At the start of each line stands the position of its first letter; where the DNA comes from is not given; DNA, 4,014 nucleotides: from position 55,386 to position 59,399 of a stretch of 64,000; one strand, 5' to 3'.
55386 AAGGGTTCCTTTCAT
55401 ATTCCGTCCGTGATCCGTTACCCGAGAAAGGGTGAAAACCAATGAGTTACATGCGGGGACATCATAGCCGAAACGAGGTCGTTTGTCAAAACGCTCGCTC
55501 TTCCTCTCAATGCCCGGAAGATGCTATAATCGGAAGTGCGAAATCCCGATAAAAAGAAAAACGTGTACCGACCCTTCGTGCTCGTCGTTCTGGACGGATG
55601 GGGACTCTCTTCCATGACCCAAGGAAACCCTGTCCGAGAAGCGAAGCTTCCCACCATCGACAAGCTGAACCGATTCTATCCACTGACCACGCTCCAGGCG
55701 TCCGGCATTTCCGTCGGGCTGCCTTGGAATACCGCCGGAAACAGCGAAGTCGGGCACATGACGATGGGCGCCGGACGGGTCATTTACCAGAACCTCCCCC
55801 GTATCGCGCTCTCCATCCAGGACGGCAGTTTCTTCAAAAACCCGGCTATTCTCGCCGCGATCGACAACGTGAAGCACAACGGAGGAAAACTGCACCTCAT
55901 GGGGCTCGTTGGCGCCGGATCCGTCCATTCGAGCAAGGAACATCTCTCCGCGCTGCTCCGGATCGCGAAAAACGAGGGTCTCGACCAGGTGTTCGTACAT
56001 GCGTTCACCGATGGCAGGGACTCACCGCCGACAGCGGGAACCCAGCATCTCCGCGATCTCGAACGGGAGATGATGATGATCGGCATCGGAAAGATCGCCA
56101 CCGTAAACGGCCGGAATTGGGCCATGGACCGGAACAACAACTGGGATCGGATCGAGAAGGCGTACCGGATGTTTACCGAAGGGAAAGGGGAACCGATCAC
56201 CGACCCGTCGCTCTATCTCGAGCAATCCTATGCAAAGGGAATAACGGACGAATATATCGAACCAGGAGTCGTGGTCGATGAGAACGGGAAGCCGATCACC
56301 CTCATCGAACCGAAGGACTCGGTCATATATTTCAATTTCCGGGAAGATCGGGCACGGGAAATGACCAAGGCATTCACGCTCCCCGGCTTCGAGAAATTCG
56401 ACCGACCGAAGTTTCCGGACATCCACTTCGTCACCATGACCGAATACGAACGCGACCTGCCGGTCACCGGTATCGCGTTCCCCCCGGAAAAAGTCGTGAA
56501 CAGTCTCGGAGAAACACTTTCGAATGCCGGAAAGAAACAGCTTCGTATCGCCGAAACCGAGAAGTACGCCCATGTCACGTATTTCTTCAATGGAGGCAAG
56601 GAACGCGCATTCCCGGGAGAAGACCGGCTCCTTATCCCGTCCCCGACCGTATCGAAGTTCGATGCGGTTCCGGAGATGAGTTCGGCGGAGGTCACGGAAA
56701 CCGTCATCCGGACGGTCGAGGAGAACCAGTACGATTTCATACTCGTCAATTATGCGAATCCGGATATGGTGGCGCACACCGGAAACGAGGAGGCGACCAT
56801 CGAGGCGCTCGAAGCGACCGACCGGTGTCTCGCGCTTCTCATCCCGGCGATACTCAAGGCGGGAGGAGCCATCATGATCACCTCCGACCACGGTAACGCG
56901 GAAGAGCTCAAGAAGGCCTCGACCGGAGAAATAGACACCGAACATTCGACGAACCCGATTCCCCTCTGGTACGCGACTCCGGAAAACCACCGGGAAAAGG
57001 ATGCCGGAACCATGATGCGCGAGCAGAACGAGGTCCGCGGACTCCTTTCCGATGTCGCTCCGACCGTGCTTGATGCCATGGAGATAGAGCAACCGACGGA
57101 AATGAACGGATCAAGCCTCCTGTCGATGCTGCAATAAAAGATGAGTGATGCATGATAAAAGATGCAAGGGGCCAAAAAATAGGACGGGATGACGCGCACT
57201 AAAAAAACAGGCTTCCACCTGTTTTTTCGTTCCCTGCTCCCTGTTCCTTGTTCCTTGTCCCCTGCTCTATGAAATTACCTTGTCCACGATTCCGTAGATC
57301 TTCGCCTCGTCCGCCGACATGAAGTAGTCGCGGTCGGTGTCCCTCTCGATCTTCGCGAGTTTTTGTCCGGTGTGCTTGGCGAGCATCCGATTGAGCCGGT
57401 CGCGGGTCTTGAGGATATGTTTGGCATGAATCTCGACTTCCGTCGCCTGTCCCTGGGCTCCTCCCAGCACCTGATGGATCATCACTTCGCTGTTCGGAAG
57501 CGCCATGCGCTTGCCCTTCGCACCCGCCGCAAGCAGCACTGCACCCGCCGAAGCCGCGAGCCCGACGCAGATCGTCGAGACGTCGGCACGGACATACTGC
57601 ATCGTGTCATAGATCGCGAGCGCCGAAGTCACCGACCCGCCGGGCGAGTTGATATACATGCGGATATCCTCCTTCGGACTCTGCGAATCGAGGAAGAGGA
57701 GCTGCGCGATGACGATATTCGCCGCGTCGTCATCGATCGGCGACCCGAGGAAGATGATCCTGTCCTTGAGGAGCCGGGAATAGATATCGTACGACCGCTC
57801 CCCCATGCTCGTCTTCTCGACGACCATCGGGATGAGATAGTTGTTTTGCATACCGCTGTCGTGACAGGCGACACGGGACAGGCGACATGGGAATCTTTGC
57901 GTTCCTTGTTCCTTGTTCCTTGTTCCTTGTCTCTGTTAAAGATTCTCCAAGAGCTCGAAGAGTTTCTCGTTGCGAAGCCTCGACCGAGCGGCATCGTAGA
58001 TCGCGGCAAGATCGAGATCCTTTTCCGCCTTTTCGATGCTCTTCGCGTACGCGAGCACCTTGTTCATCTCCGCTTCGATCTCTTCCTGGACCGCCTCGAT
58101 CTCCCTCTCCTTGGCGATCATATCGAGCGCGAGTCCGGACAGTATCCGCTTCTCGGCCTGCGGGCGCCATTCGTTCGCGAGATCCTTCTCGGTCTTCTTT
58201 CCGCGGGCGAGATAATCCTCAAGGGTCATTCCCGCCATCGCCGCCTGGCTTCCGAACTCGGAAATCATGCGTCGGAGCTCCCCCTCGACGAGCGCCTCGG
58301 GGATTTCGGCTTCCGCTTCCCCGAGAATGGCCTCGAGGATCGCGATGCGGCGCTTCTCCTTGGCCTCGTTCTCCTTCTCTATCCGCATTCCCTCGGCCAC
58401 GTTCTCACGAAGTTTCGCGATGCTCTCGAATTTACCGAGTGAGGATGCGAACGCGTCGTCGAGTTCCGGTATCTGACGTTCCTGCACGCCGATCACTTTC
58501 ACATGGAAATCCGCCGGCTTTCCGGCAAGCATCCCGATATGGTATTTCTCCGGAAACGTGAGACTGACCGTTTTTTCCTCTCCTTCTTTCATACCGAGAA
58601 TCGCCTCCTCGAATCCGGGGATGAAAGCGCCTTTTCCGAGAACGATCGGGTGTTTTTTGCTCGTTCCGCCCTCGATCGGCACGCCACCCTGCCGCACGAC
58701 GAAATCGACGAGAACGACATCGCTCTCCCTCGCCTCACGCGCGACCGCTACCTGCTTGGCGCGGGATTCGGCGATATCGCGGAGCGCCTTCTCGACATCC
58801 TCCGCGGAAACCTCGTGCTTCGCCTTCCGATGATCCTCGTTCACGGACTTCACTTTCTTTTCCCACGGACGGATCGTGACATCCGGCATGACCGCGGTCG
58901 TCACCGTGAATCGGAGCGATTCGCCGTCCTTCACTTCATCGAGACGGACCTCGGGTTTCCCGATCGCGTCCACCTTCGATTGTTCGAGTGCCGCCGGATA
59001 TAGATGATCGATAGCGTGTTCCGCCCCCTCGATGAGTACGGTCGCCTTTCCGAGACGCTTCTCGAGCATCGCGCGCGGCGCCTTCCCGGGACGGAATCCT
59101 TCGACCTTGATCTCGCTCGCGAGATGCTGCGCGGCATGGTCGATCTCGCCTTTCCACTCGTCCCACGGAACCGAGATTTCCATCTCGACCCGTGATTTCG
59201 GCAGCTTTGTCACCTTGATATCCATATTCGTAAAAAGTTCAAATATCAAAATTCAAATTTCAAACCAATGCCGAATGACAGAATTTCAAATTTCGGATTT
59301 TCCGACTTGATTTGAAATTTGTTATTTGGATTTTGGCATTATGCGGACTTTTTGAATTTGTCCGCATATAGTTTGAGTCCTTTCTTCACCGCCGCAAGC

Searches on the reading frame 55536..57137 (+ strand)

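Call 78: search_protein_families(library=pfam, proteins=[window:55536-57137:+], max_evalue=0.00001)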
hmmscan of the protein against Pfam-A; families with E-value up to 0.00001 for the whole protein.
window:55536-57137:+ (533 aa): 3 families
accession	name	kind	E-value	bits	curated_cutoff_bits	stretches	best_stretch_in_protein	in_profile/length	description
PF06415.18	iPGM_N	-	2.5e-77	259.7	27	1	90-305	1-216/217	BPG-independent PGAM N-terminus (iPGM_N)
PF01676.23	Metalloenzyme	-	6.6e-75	252.3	24.3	1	13-518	2-251/252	Metalloenzyme superfamily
PF01663.27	Phosphodiest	-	2.5e-06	27.7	23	1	386-457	144-224/342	Type I phosphodiesterase / nucleotide pyrophosphatase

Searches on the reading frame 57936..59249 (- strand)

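Call 78: search_protein_families(library=pfam, proteins=[window:57936-59249:-], max_evalue=0.00001)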
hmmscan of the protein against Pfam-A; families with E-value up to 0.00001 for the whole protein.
window:57936-59249:- (437 aa): 3 families
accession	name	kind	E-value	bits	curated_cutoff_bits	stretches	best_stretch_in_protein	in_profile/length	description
PF05697.18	Trigger_N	-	1.6e-32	113.2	22.2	1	9-158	1-143/144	Bacterial trigger factor protein (TF)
PF05698.19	Trigger_C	-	4e-26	92.4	22.7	1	276-434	1-160/162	Bacterial trigger factor protein (TF) C-terminus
PF00254.34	FKBP_C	-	3.5e-12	46.9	21.1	1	171-252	3-93/94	FKBP-type peptidyl-prolyl cis-trans isomerase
